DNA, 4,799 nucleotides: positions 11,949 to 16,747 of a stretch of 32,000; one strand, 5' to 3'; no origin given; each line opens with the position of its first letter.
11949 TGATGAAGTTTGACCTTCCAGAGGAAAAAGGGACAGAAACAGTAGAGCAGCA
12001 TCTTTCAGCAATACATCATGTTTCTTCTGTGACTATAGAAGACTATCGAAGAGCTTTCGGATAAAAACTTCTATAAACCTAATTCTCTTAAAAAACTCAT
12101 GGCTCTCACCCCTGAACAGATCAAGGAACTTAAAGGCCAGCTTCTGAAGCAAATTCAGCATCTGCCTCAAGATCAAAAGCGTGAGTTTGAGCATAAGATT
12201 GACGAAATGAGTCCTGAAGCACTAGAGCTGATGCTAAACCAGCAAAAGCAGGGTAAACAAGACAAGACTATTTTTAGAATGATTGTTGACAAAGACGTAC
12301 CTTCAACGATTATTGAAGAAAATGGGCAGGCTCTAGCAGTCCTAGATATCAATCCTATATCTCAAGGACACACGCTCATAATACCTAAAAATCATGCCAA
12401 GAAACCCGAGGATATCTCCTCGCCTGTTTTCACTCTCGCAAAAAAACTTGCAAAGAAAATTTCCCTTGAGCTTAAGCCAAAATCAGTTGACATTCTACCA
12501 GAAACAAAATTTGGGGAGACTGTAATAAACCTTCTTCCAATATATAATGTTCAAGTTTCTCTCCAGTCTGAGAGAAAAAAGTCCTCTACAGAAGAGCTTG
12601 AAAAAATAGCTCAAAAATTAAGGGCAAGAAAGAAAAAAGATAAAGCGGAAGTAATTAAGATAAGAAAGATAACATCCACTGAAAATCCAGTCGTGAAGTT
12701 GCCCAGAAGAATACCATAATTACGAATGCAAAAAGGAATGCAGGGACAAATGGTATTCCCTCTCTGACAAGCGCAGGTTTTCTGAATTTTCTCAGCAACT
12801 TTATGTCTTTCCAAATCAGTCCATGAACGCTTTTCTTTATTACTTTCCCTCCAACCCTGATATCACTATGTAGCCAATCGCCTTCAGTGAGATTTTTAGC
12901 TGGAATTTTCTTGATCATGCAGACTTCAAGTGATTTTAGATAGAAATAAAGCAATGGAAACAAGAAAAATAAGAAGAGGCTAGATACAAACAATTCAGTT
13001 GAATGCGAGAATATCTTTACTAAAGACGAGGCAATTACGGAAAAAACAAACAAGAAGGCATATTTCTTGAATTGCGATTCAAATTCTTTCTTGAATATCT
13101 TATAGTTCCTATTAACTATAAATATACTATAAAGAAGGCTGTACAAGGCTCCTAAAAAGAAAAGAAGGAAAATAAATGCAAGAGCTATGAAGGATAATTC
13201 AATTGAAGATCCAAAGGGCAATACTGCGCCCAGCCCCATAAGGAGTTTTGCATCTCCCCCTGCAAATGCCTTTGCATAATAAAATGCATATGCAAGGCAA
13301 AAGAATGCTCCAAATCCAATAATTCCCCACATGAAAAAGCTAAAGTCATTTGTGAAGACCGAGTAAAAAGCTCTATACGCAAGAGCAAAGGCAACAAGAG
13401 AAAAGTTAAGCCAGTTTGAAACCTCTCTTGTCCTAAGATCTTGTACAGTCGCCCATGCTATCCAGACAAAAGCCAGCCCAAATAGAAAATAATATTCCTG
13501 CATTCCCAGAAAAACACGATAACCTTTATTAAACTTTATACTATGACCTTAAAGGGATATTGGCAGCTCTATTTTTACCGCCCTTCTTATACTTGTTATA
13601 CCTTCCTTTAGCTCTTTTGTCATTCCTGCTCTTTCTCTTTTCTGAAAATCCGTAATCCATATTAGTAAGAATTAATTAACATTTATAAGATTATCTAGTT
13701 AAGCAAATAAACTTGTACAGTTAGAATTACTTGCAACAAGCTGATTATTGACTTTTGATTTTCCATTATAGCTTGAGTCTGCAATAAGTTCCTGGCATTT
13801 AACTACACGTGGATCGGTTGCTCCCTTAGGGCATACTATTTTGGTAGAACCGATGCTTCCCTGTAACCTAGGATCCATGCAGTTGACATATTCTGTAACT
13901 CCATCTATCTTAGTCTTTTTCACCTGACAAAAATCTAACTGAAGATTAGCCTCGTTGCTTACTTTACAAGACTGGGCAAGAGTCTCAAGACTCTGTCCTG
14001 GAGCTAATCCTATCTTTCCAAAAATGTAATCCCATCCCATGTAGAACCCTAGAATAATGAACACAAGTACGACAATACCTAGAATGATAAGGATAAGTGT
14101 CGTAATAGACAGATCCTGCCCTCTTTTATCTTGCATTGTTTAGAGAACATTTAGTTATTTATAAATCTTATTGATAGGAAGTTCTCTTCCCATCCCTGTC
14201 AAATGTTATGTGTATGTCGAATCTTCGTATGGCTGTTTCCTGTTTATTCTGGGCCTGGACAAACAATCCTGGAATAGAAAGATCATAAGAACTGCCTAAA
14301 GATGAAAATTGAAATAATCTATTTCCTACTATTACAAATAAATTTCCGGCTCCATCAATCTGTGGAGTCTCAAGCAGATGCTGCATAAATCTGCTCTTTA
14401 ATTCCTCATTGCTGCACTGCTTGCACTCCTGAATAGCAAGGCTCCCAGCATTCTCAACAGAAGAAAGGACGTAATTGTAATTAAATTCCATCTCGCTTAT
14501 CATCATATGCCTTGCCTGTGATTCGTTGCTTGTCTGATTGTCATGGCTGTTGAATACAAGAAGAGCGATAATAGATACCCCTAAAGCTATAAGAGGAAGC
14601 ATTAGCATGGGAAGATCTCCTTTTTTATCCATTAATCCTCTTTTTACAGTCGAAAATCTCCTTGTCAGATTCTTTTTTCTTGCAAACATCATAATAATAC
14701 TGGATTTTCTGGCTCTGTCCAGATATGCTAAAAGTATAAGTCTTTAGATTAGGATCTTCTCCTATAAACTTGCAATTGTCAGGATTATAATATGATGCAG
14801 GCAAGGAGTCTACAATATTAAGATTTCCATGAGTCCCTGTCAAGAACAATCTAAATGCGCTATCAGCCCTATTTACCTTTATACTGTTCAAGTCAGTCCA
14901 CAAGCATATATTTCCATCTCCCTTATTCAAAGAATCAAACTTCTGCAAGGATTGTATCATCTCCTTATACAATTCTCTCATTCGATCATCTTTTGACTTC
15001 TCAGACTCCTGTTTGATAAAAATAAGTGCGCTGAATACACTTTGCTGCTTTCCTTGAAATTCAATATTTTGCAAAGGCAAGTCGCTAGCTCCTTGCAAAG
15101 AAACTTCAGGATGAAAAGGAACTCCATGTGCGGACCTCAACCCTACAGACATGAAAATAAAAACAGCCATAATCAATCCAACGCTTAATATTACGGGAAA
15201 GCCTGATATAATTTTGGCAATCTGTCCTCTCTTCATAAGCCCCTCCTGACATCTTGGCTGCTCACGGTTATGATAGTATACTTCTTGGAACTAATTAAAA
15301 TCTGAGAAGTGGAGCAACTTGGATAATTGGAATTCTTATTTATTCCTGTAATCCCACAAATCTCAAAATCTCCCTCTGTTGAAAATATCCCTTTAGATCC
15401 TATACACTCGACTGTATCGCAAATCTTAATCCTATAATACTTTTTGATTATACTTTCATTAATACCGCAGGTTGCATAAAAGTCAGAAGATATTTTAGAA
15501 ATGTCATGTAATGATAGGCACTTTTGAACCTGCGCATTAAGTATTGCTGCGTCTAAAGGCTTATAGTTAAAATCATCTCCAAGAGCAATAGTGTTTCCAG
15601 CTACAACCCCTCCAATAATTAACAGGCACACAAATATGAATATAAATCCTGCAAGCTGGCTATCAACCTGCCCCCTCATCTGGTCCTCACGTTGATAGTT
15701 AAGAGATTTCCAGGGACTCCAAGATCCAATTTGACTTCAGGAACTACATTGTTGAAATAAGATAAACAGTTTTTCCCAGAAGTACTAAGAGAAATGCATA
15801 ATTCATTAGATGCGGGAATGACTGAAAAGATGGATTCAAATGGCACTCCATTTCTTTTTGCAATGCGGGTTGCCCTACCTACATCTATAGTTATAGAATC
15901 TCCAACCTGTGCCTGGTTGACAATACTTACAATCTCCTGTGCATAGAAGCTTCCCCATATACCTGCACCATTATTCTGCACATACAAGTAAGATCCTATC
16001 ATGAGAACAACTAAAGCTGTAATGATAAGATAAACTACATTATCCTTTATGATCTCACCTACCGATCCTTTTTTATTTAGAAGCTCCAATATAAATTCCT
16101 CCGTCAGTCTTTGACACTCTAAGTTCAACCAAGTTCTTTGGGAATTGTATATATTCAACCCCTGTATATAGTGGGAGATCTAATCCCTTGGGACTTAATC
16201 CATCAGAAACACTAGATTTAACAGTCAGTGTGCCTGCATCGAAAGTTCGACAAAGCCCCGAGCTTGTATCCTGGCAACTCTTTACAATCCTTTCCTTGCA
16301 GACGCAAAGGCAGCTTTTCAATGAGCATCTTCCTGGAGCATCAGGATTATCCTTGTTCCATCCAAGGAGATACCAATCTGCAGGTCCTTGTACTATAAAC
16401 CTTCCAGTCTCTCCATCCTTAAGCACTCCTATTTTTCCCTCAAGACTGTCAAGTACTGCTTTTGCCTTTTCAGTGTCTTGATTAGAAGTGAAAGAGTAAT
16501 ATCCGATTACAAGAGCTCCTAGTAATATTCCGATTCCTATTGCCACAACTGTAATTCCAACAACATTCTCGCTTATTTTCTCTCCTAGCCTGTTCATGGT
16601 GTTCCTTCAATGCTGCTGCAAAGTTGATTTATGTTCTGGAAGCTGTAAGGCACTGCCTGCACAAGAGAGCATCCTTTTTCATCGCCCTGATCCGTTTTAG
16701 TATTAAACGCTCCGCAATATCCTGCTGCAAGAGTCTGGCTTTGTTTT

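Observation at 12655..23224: Complete, compact type IV filament (Epd/Tad-like) locus with ten consecutive prepilin-like genes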

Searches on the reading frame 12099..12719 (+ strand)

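Call 6: search_protein_families(library=pfam, max_evalue=1, proteins=[window:12099-12719:+])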
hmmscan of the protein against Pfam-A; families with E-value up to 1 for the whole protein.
window:12099-12719:+ (206 aa): 3 families
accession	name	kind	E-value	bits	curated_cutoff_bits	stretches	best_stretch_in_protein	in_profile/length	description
PF01230.28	HIT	-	1.4e-10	42.1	21.5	1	66-132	3-73/98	HIT domain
PF11969.13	DcpS_C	-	2.9e-05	24.9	24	1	57-128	2-73/114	Scavenger mRNA decapping enzyme C-term binding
PF09888.14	DUF2115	-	0.085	13.8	25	1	3-56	16-69/162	Uncharacterized protein conserved in archaea (DUF2115)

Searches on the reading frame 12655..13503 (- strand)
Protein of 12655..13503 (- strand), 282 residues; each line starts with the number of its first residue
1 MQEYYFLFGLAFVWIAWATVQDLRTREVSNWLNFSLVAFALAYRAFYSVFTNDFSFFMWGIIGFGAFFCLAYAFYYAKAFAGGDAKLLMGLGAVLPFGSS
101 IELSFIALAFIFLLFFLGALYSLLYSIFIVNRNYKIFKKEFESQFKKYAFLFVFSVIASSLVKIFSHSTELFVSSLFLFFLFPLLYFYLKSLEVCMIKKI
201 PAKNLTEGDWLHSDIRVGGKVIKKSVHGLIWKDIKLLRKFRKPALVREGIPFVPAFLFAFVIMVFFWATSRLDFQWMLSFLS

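Call 6: search_protein_families(library=pfam, max_evalue=1, proteins=[window:12655-13503:-])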
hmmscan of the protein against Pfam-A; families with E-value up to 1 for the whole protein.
window:12655-13503:- (282 aa): 2 families
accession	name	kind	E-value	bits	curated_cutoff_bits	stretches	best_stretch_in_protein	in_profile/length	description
PF01478.23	Peptidase_A24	-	1.1e-14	55.1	26.5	1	11-122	3-103/104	Type IV leader peptidase family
PF11992.13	TgpA_N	-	0.24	10.8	30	1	6-161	23-176/333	TgpA N-terminal domain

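Call 23: search_protein_families(library=ncbifam, max_evalue=1, proteins=[window:12655-13503:-])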
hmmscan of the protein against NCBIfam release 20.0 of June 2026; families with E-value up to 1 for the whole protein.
window:12655-13503:- (282 aa): 1 family
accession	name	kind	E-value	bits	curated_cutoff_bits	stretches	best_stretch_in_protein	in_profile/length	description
NF040695.1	FlaK_Arch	equivalog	5.7e-12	45.7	330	1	6-133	3-135/230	preflagellin peptidase FlaK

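Call 69: search_solved_structures(query=window:12658-13503:-, max_evalue=1)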
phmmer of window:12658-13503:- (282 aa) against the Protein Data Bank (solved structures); distinct sequences matched with E-value up to 1: 2.
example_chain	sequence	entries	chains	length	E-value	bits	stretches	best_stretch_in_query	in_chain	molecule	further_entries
3s0x_A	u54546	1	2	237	8.6e-09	38.8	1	14-129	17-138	Peptidase A24B, FlaK domain protein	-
3s9d_A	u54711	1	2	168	0.78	12.6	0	125-201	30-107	Interferon alpha-2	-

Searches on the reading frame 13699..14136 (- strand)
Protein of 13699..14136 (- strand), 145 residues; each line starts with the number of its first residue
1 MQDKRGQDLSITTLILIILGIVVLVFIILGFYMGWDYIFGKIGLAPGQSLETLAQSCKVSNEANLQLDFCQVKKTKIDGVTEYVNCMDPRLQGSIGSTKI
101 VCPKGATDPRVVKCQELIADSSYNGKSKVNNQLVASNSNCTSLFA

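Call 7: search_protein_families(library=pfam, max_evalue=10, proteins=[window:13699-14136:-])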
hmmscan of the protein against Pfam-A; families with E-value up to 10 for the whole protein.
window:13699-14136:- (145 aa): 2 families
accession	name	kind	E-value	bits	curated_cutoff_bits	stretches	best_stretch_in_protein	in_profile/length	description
PF15938.10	DUF4750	-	0.1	12.7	27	1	12-43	8-39/54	Domain of unknown function (DUF4750)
PF10726.14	DUF2518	-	0.15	12.1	25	1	7-44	5-42/145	Protein of function (DUF2518)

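Call 23: search_protein_families(library=ncbifam, max_evalue=1, proteins=[window:13699-14136:-])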
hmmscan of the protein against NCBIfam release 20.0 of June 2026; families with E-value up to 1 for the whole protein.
window:13699-14136:- (145 aa): 0 families

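Call 47: find_homologous_proteins(query=A3, max_evalue=0.001)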
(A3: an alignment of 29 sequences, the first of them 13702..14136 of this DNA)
Query A3 (29 sequences) (145 aa, profile of the alignment): 153 proteins with E <= 0.001 among 4743 candidates; the best 120 are listed.
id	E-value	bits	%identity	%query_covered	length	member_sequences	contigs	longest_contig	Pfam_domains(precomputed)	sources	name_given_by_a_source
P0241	5.6e-40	155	54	66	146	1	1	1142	-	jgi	jgi:hypothetical protein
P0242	6.6e-40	154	46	72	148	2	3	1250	-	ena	-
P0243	5.5e-39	151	49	66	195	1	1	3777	-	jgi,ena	-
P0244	3.0e-38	149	44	95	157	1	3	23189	-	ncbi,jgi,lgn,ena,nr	ncbi:MAG: hypothetical protein KJ600_02225 [Nanoarchaeota archaeon]|nr:hypothetical protein [Nanoarc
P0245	4.8e-38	148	45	90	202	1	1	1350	-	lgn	-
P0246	4.9e-38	148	47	88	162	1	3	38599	-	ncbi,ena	-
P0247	9.3e-38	148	41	94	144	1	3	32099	-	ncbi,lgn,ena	ncbi:MAG: hypothetical protein AABX73_01910 [Nanoarchaeota archaeon]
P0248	1.1e-37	147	43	91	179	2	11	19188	-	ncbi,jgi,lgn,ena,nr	ncbi:hypothetical protein J4462_04780 [Candidatus Pacearchaeota archaeon]|nr:hypothetical protein [C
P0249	1.7e-37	147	100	100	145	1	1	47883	-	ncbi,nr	ncbi:hypothetical protein KW787_00490 [Candidatus Pacearchaeota archaeon]|nr:hypothetical protein [C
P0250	3.6e-37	146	52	69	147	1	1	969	-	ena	-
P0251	2.0e-36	143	56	99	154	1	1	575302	-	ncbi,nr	ncbi:hypothetical protein KW805_02655 [Candidatus Pacearchaeota archaeon]|nr:hypothetical protein [C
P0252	8.9e-36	141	40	89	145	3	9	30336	-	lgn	-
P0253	3.8e-33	133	59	63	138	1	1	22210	-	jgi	jgi:hypothetical protein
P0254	4.5e-33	132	62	63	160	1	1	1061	-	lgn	-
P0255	1.9e-32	130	47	58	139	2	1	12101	-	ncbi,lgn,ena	-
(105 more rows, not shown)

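Call 55: predict_structure(alignment_id=A4)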
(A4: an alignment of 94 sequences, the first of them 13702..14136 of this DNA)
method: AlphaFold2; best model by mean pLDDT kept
length: 145 residues; sequences in the alignment: 94
mean_pLDDT: 86.1   pTM: 0.64
mean pLDDT of the five models: 86.1, 85.2, 85.2, 85.0, 84.9
residues with pLDDT >= 90: 64; 70-90: 67; 50-70: 14; < 50: 0
segments of 3 or more residues with pLDDT < 50: none
pLDDT, mean of each block of 10 residues (from residue 1): 71 96 98 84 68 92 93 89 92 85 84 92 88 80 73
secondary structure, 60 per line:
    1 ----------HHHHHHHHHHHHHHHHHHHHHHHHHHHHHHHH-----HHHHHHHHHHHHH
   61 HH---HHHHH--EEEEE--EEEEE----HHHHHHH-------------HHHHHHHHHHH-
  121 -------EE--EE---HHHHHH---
elements in order: H11-42 H48-62 H66-70 E73-77 E80-84 H89-95 H109-119 H137-142

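Call 58: fold_search(model_id=the predicted structure, library=pdb)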
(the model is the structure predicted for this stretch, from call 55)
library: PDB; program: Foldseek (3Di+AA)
matches with E <= 10: 144; with E <= 0.001: 0
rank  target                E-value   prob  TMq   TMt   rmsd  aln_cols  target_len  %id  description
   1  7ls1_q2               9.6e-01  0.08  0.18  0.13   8.7        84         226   13  80S ribosome from mouse bound to eEF2 (Class II) (released 2021-11-03)
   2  5o5j_G                1.4e+00  0.02  0.13  0.13  17.1       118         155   11  Structure of the 30S small ribosomal subunit from Mycobacterium smegmatis (released 2017-07-12)
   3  7oya_D2               1.5e+00  0.07  0.18  0.14   8.4        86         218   10  Cryo-EM structure of the 1 hpf zebrafish embryo 80S ribosome (released 2022-07-13)
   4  8g5y_SD               1.6e+00  0.08  0.20  0.14   9.1        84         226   12  mRNA decoding in human is kinetically and structurally distinct from bacteria (IC state) (released 2023-04-19)
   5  7a2d_MODEL_1_A        1.7e+00  0.02  0.13  0.11  11.7        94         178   12  Structure-function analyses of dual-BON domain protein DolP identifies phospholipid binding as a new mechanism (released 2020-12-30)
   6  9zrg_AD               1.8e+00  0.06  0.21  0.16   7.6       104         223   12  Structure of naked mole-rat ribosome (non-rotated) (released 2026-02-18)
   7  3l44_A                1.8e+00  0.02  0.14  0.08  12.7       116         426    9  Crystal structure of Bacillus anthracis HemL-1, glutamate semialdehyde aminotransferase (released 2010-01-19)
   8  4v6w_AH               1.9e+00  0.03  0.14  0.13   9.5        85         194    8  Structure of the D. melanogaster 80S ribosome (released 2014-07-09)
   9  4v8m_AX               2.1e+00  0.07  0.20  0.16   7.8        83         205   16  High-resolution cryo-electron microscopy structure of the Trypanosoma brucei ribosome (released 2014-07-09)
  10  7qiy_D                2.2e+00  0.05  0.17  0.13   9.0        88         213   11  Specific features and methylation sites of a plant ribosome. 40S head ribosomal subunit. (released 2022-06-15)
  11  3gr1_H                2.3e+00  0.06  0.20  0.16   9.0        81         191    9  Periplasmic domain of the T3SS inner membrane protein PrgH from S.typhimurium (fragment 170-392) (released 2009-05-19)
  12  3gr0_C                2.5e+00  0.08  0.21  0.18   8.7        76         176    9  Periplasmic domain of the T3SS inner membrane protein PrgH from S.typhimurium (fragment 170-362) (released 2009-05-19)
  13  4g1i_B                2.7e+00  0.07  0.20  0.16   8.7        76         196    9  Structure of the PrgH periplasmic domain (released 2013-05-08)
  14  3gr1_A                2.8e+00  0.06  0.20  0.16   9.0        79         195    9  Periplasmic domain of the T3SS inner membrane protein PrgH from S.typhimurium (fragment 170-392) (released 2009-05-19)
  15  6hbs_A                2.8e+00  0.02  0.15  0.07  12.2       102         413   16  Structure of PLP internal aldimine form of Sphingopyxis sp. MTA144 FumI protein (released 2019-08-28)
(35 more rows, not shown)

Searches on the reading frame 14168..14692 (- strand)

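Call 7: search_protein_families(library=pfam, max_evalue=10, proteins=[window:14168-14692:-])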
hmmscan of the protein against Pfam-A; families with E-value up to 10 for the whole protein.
window:14168-14692:- (174 aa): 1 family
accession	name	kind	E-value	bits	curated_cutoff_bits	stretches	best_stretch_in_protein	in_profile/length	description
PF23532.1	Microp_apicomplexa_18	-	0.2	12.2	27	1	33-65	60-91/98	Apicomplexa microprotein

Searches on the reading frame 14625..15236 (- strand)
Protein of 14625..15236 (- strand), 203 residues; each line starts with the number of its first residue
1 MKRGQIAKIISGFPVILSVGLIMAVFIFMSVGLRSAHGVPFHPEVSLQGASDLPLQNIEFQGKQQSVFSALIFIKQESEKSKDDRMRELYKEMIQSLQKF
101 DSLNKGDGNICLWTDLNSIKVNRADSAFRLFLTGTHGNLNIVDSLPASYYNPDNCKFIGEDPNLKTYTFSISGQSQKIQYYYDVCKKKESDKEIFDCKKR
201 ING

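Call 7: search_protein_families(library=pfam, max_evalue=10, proteins=[window:14625-15236:-])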
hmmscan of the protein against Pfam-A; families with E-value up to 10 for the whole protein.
window:14625-15236:- (203 aa): 1 family
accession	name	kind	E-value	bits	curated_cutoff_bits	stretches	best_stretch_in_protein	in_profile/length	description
PF13456.12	RVT_3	-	0.092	13.1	21.6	1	47-102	52-102/123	Reverse transcriptase-like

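Call 23: search_protein_families(library=ncbifam, max_evalue=1, proteins=[window:14625-15236:-])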
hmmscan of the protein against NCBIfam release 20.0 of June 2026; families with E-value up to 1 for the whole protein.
window:14625-15236:- (203 aa): 1 family
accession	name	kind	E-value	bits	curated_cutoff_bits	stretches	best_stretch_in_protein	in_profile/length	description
NF009195.0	PRK12543.1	subfamily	0.063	12.7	197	1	63-102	29-67/192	RNA polymerase sigma factor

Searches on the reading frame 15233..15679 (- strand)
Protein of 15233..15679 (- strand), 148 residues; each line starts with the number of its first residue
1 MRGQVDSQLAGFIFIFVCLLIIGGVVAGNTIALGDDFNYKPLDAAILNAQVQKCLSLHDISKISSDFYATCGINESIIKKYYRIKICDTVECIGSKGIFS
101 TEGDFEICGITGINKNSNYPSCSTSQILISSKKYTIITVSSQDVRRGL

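Call 7: search_protein_families(library=pfam, max_evalue=10, proteins=[window:15233-15679:-])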
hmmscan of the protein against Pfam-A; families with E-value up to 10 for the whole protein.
window:15233-15679:- (148 aa): 0 families

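Call 23: search_protein_families(library=ncbifam, max_evalue=1, proteins=[window:15233-15679:-])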
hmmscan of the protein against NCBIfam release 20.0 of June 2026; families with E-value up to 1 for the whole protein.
window:15233-15679:- (148 aa): 2 families
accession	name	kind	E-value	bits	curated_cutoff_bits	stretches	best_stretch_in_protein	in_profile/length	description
NF003766.0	PRK05362.1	equivalog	0.024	13.4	256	1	36-89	218-270/396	phosphopentomutase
NF005612.0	PRK07364.1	equivalog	0.12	10.9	487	1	19-89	21-96/415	FAD-dependent hydroxylase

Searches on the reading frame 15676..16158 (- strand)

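Call 7: search_protein_families(library=pfam, max_evalue=10, proteins=[window:15676-16158:-])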
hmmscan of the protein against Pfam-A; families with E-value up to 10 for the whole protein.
window:15676-16158:- (160 aa): 2 families
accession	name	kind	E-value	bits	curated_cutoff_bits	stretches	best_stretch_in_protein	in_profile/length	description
PF20517.3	TMEM127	-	0.031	14.8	25.3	1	21-60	27-66/113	Transmembrane protein 127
PF07171.17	MlrC_C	-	0.098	13.3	27.2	1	66-106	31-69/178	MlrC C-terminus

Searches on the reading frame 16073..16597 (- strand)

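Call 7: search_protein_families(library=pfam, max_evalue=10, proteins=[window:16073-16597:-])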
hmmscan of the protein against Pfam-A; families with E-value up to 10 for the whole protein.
window:16073-16597:- (174 aa): 1 family
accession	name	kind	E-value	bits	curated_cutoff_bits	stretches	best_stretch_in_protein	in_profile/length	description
PF04588.18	HIG_1_N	-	0.041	14.5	22.4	1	17-39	4-26/52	Hypoxia induced protein conserved region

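Call 23: search_protein_families(library=ncbifam, max_evalue=1, proteins=[window:16073-16597:-])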
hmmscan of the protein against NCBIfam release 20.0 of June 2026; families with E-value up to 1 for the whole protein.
window:16073-16597:- (174 aa): 1 family
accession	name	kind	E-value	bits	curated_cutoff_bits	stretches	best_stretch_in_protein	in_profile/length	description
NF011231.0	PRK14638.1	equivalog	0.18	11.6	188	1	105-172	52-116/150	ribosome maturation factor RimP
